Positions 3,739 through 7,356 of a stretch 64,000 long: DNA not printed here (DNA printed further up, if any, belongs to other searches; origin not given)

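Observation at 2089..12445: Synthase-dependent exopolysaccharide locus with an unusual 1706-aa double-anchored modification enzyme (GH-like barrel, DUF2334 deacetylase-like domain, second GH-like barrel)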

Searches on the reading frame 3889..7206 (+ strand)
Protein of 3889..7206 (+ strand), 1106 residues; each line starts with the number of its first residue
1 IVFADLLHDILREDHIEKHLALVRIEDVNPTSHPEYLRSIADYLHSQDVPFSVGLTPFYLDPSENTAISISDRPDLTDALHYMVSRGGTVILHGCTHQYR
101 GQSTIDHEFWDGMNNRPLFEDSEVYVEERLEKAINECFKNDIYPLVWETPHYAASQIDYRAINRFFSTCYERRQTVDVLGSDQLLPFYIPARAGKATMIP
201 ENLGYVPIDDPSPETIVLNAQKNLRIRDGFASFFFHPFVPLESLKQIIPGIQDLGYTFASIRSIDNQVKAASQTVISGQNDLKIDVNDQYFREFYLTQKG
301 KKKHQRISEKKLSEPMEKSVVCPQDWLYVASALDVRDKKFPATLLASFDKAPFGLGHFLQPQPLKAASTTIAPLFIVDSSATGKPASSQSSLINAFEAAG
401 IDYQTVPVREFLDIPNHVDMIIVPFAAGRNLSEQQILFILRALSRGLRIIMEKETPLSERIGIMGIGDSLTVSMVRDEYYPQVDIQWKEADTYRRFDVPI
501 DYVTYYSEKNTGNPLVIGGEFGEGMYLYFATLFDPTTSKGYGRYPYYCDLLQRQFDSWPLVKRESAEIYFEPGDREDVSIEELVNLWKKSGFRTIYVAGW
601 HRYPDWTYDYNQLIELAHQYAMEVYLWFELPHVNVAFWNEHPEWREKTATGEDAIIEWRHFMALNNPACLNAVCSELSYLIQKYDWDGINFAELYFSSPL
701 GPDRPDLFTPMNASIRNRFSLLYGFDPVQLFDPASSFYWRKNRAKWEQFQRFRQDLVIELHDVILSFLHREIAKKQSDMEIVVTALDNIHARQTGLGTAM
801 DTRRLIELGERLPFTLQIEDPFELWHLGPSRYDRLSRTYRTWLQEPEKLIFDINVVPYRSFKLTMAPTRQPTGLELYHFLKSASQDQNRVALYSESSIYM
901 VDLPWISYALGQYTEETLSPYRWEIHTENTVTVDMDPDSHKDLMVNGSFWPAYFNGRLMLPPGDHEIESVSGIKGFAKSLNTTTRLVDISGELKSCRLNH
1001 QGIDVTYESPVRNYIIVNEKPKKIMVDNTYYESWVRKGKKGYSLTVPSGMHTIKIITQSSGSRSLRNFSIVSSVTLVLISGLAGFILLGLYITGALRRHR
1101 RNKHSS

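Call 27: search_dna_similar(query=window:3889-7206:+, collection=plasmids, mode=protein, max_evalue=0.001, max_rows=25)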
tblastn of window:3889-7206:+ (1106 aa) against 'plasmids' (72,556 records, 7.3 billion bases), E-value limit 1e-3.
Records with a match: 144; places in all: 175; records where one place covers at least 80% of the query: 0.
Best place of each record, by identity: <60% 144.
By first word of the organism name: Ralstonia 136; Bacillus 5; Burkholderia 1; Streptomyces 1; Comamonadaceae 1.
By predicted mobility (MOB-suite, as given by PLSDB): mobilizable 107; non-mobilizable 37.
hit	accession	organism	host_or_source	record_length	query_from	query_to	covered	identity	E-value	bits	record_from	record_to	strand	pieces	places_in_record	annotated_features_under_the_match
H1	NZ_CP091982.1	Burkholderia vietnamiensis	Homo sapiens,clinical isolate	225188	1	272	25%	35.1%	3e-40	171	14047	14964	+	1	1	DUF2334 domain-containing protein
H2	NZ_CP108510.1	Streptomyces sp. NBC_01237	-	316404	1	264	24%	35.5%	7e-40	169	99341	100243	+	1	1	polysaccharide deacetylase family protein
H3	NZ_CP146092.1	Ralstonia sp. RRA.1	-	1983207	1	264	24%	34.6%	3e-42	177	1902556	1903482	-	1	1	none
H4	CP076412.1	Ralstonia wenshanensis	soil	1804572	1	264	24%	34.6%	3e-39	167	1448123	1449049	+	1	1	DUF2334 domain-containing protein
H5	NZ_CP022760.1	Ralstonia solanacearum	Solanum tuberosum,single cell,Potato ...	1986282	1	308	28%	29.7%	6e-34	150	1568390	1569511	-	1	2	none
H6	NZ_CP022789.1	Ralstonia solanacearum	Solanum tuberosum,single cell,Potato ...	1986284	1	308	28%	29.7%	6e-34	150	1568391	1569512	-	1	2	none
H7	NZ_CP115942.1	Ralstonia syzygii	Musa sp.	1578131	1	308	28%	29.7%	6e-34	150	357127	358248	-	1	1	none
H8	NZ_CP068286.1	Ralstonia syzygii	Musa balbisiana cultivar Kepok,banana ...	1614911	1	308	28%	29.7%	6e-34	150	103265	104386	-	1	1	record has no annotation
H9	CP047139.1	Ralstonia solanacearum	Potato,Single cell,tuber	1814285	1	292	26%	30.0%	3e-35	154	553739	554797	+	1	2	DUF2334 domain-containing protein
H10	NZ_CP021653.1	Ralstonia solanacearum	Solanum lycopersicum,Tomato with ...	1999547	1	292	26%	30.0%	3e-35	154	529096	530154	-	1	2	none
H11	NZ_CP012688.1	Ralstonia solanacearum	Solanum commersonii,whole organism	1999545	1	292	26%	30.0%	3e-35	154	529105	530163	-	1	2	none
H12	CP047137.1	Ralstonia solanacearum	Potato,Single cell,tuber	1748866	1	292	26%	30.0%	4e-35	154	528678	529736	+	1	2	DUF2334 domain-containing protein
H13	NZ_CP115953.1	Ralstonia solanacearum CFBP2957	Solanum lycopersicum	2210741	1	305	28%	28.7%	3e-33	148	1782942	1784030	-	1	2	none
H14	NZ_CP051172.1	Ralstonia pseudosolanacearum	Whole organism,potato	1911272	1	267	24%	32.4%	2e-37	161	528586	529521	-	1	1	none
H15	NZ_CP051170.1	Ralstonia pseudosolanacearum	Whole organism,potato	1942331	1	267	24%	32.4%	1e-36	159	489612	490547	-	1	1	none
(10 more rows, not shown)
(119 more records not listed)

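Call 28: get_annotated_region(hit=H9, flank=8000)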
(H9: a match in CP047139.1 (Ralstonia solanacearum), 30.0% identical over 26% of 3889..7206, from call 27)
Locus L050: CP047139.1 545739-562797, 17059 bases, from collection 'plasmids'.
description: Ralstonia solanacearum strain CFBP 8695 plasmid unnamed, complete sequence
organism: Ralstonia solanacearum (NCBI taxid 305)
taxonomy: Bacteria; Pseudomonadota; Betaproteobacteria; Burkholderiales; Burkholderiaceae; Ralstonia; Ralstonia solanacearum
host: -; source: Potato,Single cell,tuber; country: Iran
typing (MOB-suite, as given by PLSDB): mobilizable; relaxase MOBP
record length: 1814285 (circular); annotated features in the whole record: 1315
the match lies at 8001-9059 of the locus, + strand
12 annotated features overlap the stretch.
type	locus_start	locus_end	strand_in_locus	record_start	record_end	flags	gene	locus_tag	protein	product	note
CDS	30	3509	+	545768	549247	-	-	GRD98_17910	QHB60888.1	hypothetical protein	-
CDS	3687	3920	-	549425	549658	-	-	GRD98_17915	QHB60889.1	hypothetical protein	-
CDS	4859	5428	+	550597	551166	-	-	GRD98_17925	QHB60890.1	BON domain-containing protein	-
CDS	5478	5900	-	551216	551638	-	-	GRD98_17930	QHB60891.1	F-box domain-containing protein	-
CDS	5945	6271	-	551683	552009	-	-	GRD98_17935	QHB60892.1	hypothetical protein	-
CDS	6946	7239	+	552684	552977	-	-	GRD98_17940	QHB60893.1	hypothetical protein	-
CDS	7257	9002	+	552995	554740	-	-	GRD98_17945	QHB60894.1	DUF2334 domain-containing protein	-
CDS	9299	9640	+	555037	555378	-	-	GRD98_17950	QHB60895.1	alkylphosphonate utilization protein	-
CDS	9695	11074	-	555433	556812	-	-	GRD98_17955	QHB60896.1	FAD-containing oxidoreductase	-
CDS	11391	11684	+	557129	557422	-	-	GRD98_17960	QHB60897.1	hypothetical protein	-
CDS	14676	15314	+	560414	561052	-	-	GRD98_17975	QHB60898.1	hypothetical protein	-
CDS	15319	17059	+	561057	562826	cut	-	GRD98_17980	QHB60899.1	ShlB/FhaC/HecB family hemolysin secretion/activation protein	-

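Call 29: get_annotated_region(hit=H1, flank=8000)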
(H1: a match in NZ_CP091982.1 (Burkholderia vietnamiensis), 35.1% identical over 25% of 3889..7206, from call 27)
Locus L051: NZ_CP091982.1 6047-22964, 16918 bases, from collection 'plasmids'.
description: Burkholderia vietnamiensis strain FDAARGOS_721 plasmid unnamed, complete sequence
organism: Burkholderia vietnamiensis (NCBI taxid 60552)
taxonomy: Bacteria; Pseudomonadota; Betaproteobacteria; Burkholderiales; Burkholderiaceae; Burkholderia; Burkholderia vietnamiensis
host: -; source: Homo sapiens,clinical isolate; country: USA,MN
typing (MOB-suite, as given by PLSDB): non-mobilizable; replicon rep_cluster_1398; mating-pair formation MPF_F
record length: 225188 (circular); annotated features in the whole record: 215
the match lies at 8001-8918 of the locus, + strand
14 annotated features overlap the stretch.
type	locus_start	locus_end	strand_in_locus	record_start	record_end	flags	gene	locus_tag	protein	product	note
CDS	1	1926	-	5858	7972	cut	-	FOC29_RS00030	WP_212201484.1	phage integrase family protein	-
CDS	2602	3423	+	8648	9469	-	-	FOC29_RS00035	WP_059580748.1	type IV toxin-antitoxin system AbiEi family antitoxin domain-containing protein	-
CDS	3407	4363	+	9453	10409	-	-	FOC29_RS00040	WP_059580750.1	nucleotidyl transferase AbiEii/AbiGii toxin family protein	-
CDS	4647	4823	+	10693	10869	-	-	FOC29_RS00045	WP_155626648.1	hypothetical protein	GO:0006313 - DNA transposition [Evidence IEA]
CDS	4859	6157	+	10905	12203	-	-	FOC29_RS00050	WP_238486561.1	sensor domain-containing diguanylate cyclase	GO:0009966 - regulation of signal transduction [Evidence IEA]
CDS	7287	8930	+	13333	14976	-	-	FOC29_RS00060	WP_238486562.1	DUF2334 domain-containing protein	-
CDS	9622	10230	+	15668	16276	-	-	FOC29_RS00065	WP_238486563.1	hypothetical protein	-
CDS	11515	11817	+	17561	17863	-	-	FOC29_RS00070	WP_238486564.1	hypothetical protein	-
CDS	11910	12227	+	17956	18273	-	-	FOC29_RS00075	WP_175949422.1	hypothetical protein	-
CDS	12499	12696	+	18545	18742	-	-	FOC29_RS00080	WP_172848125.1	hypothetical protein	-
CDS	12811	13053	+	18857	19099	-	-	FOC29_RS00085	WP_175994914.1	hypothetical protein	-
CDS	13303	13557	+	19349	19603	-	-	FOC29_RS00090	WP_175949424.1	hypothetical protein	-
CDS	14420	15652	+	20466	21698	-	-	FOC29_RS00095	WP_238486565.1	diguanylate cyclase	-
CDS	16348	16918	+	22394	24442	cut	-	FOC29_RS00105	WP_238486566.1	hypothetical protein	-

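Call 30: get_annotated_region(hit=H2, flank=8000)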
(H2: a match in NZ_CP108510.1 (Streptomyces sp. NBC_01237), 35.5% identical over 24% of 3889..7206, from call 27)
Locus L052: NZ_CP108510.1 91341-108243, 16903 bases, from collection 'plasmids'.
description: Streptomyces sp. NBC_01237 plasmid unnamed2
organism: Streptomyces sp. NBC_01237 (NCBI taxid 2903790)
taxonomy: Bacteria; Actinomycetota; Actinomycetes; Kitasatosporales; Streptomycetaceae; Streptomyces; Streptomyces sp. NBC 01237
host: -; source: -; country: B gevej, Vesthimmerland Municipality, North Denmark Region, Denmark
typing (MOB-suite, as given by PLSDB): non-mobilizable
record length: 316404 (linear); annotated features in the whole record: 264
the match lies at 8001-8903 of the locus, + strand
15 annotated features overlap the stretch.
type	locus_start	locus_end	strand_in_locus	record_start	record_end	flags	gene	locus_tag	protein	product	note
CDS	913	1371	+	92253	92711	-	-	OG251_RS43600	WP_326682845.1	sel1 repeat family protein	-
CDS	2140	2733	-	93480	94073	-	-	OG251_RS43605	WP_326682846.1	hypothetical protein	-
CDS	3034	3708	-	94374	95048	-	-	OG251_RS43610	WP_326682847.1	family 16 glycoside hydrolase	-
CDS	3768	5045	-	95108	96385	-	wecB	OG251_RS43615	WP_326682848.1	UDP-N-acetylglucosamine 2-epimerase (non-hydrolyzing)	GO:0009103 - lipopolysaccharide biosynthetic process [Evidence IEA]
CDS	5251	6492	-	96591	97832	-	-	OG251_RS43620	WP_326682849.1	glycosyltransferase family 2 protein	-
CDS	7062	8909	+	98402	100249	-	-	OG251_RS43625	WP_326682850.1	polysaccharide deacetylase family protein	-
CDS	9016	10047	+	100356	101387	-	-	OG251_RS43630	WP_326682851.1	hypothetical protein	-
CDS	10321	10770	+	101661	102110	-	-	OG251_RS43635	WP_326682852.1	hypothetical protein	-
CDS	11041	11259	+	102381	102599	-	-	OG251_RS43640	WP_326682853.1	hypothetical protein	-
CDS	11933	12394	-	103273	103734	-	-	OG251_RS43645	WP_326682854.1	GNAT family N-acetyltransferase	-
CDS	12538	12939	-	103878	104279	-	-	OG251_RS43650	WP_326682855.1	hypothetical protein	-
CDS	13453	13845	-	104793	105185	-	-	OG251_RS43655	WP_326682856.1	hypothetical protein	-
CDS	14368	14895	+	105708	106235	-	-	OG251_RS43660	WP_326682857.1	DUF2199 domain-containing protein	-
CDS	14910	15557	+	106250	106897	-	-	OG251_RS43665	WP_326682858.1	hypothetical protein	-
CDS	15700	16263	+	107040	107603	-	-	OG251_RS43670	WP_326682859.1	hypothetical protein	-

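Call 31: search_dna_similar(query=window:3889-7206:+, collection=plasmids, mode=protein, max_evalue=0.001, max_rows=60, rows=spread)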
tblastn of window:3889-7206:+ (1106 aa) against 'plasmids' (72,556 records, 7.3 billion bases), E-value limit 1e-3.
Records with a match: 144; places in all: 175; records where one place covers at least 80% of the query: 0.
Best place of each record, by identity: <60% 144.
By first word of the organism name: Ralstonia 136; Bacillus 5; Burkholderia 1; Streptomyces 1; Comamonadaceae 1.
By predicted mobility (MOB-suite, as given by PLSDB): mobilizable 107; non-mobilizable 37.
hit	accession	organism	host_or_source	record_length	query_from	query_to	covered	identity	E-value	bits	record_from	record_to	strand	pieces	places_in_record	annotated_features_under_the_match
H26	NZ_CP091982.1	Burkholderia vietnamiensis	Homo sapiens,clinical isolate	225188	1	272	25%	35.1%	3e-40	171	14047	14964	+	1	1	DUF2334 domain-containing protein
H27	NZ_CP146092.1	Ralstonia sp. RRA.1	-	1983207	1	264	24%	34.6%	3e-42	177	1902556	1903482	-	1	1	none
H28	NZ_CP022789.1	Ralstonia solanacearum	Solanum tuberosum,single cell,Potato ...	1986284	1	308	28%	29.7%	6e-34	150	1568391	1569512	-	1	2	none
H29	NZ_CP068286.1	Ralstonia syzygii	Musa balbisiana cultivar Kepok,banana ...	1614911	1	308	28%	29.7%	6e-34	150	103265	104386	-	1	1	record has no annotation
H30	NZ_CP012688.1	Ralstonia solanacearum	Solanum commersonii,whole organism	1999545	1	292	26%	30.0%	3e-35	154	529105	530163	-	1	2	none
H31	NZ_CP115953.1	Ralstonia solanacearum CFBP2957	Solanum lycopersicum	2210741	1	305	28%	28.7%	3e-33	148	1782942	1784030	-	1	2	none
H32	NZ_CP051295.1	Ralstonia solanacearum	Plantain,cell culture,stem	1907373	1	292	26%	29.4%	1e-33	149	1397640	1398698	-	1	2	none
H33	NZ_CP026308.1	Ralstonia solanacearum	Musa sp.,pure culture,plants with Moko ...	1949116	1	292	26%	29.4%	1e-33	149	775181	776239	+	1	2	none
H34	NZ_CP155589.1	Ralstonia solanacearum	Musa sp.,cell culture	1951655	1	292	26%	29.4%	1e-33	149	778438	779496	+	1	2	none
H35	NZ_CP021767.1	Ralstonia solanacearum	Solanum lycopersicum,Tomato with ...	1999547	1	292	26%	29.4%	7e-33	147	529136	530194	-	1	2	none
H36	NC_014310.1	Ralstonia solanacearum PSI07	-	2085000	1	264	24%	32.4%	3e-36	158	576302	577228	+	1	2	none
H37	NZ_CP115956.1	Ralstonia pseudosolanacearum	Solanum tuberosum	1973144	1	264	24%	32.0%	3e-37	160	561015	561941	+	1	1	none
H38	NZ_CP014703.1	Ralstonia solanacearum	Solanum tuberosum,cell culture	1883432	1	264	24%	32.0%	2e-35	155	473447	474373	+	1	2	none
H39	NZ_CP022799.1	Ralstonia solanacearum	Solanum tuberosum,single cell,Potato ...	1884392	1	264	24%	32.0%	2e-35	155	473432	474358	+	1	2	none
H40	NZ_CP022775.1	Ralstonia solanacearum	Solanum tuberosum,single cell,Potato ...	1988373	1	264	24%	32.0%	2e-35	155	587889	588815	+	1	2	none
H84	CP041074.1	Bacillus tropicus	Oryctes gigas,whole organism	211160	23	287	24%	25.4%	7e-29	133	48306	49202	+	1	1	DUF2334 domain-containing protein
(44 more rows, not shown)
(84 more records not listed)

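Call 32: get_annotated_region(hit=H84, flank=9000)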
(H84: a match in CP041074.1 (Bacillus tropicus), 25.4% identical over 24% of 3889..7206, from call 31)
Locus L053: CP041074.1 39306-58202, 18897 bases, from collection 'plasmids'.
description: Bacillus tropicus strain LM1212-W3 plasmid p1, complete sequence
organism: Bacillus tropicus (NCBI taxid 2026188)
taxonomy: Bacteria; Bacillota; Bacilli; Bacillales; Bacillaceae; Bacillus; Bacillus tropicus
host: -; source: Oryctes gigas,whole organism; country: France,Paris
typing (MOB-suite, as given by PLSDB): mobilizable; relaxase MOBQ
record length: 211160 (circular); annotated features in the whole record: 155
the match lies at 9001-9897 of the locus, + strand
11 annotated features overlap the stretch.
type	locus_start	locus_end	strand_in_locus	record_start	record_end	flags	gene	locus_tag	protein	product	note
CDS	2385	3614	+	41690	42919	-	-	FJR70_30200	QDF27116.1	IS110 family transposase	-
CDS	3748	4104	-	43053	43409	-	-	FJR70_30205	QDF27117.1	transposase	-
CDS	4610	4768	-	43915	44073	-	-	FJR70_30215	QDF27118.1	transposase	-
CDS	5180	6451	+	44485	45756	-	-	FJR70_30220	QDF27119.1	glycosyltransferase family 2 protein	-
CDS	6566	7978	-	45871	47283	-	-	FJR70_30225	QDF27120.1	IS66 family transposase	-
CDS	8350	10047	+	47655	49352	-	-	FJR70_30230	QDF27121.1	DUF2334 domain-containing protein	-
CDS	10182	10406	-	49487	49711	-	-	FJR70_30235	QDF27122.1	hypothetical protein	-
CDS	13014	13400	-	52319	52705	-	-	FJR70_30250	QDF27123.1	hypothetical protein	-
CDS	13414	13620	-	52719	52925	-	-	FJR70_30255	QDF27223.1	helix-turn-helix transcriptional regulator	-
CDS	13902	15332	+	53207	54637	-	-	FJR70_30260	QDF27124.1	IS4 family transposase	-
CDS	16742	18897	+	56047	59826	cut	-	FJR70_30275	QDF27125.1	hypothetical protein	-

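Call 63: find_homologous_proteins(query=L053:8350-10044:+, max_evalue=1e-10)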
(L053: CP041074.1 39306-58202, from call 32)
Query L053:8350-10044:+ (565 aa): 608 proteins with E <= 1e-10 among 7789 candidates; the best 120 are listed.
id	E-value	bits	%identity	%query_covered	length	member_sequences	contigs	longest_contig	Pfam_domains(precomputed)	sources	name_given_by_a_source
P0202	0.0e+0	1167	92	100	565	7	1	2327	PF10096.15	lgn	-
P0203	0.0e+0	1038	79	100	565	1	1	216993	PF10096.15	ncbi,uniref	ncbi:DUF2334 domain-containing protein [Bacillus cereus]|uniref:DUF2334 domain-containing protein n=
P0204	0.0e+0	1032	78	100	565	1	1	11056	PF10096.15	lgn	-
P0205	1.6e-291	986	76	100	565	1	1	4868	PF10096.15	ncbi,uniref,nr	ncbi:polysaccharide deacetylase family protein [Bacillus cereus]|uniref:polysaccharide deacetylase f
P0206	1.7e-142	494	43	99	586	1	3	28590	PF10096.15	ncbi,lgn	ncbi:MAG: DUF2334 domain-containing protein [Ectobacillus sp.]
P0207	3.3e-138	480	47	86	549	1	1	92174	PF10096.15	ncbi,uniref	ncbi:DUF2334 domain-containing protein [Bacillus luti]|uniref:DUF2334 domain-containing protein n=1 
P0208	4.0e-137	477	47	87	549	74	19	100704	PF10096.15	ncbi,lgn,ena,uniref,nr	ncbi:hypothetical protein C2L96_07755 [Bacillus cereus]|uniref:DUF2334 domain-containing protein n=1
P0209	6.2e-137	476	47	87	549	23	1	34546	PF10096.15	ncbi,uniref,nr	ncbi:DUF2334 domain-containing protein [Bacillus cereus]|uniref:DUF2334 domain-containing protein n=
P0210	1.3e-136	475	47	86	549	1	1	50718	PF10096.15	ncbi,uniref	ncbi:DUF2334 domain-containing protein [Bacillus albus]|uniref:DUF2334 domain-containing protein n=1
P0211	1.6e-136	475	47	86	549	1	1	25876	PF10096.15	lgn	-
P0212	3.3e-136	474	46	87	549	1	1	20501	PF10096.15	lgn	-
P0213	8.5e-136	472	45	91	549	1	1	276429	PF10096.15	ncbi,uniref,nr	ncbi:DUF2334 domain-containing protein [Bacillus wiedmannii]|uniref:DUF2334 domain-containing protei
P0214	2.0e-135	471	45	91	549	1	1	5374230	PF10096.15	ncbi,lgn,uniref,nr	ncbi:polysaccharide deacetylase family protein [Bacillus sp. IBL03825]|uniref:polysaccharide deacety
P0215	2.8e-135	471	45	91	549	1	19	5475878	PF10096.15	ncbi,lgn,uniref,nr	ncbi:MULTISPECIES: DUF2334 domain-containing protein [Bacillus]|uniref:DUF2334 domain-containing pro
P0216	3.1e-135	470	45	91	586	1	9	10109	PF10096.15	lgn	-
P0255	7.2e-133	463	46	86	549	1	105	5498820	PF10096.15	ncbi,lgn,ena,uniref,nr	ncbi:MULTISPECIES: DUF2334 domain-containing protein [Bacillus]|uniref:DUF2334 domain-containing pro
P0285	1.2e-131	458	41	98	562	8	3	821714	PF10096.15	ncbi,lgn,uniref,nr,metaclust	ncbi:polysaccharide deacetylase family protein [Priestia koreensis]|uniref:polysaccharide deacetylas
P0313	4.2e-128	447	39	96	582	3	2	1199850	PF10096.15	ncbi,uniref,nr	ncbi:uncharacterized protein YdaL [Salibacterium salarium]|uniref:DUF2334 domain-containing protein 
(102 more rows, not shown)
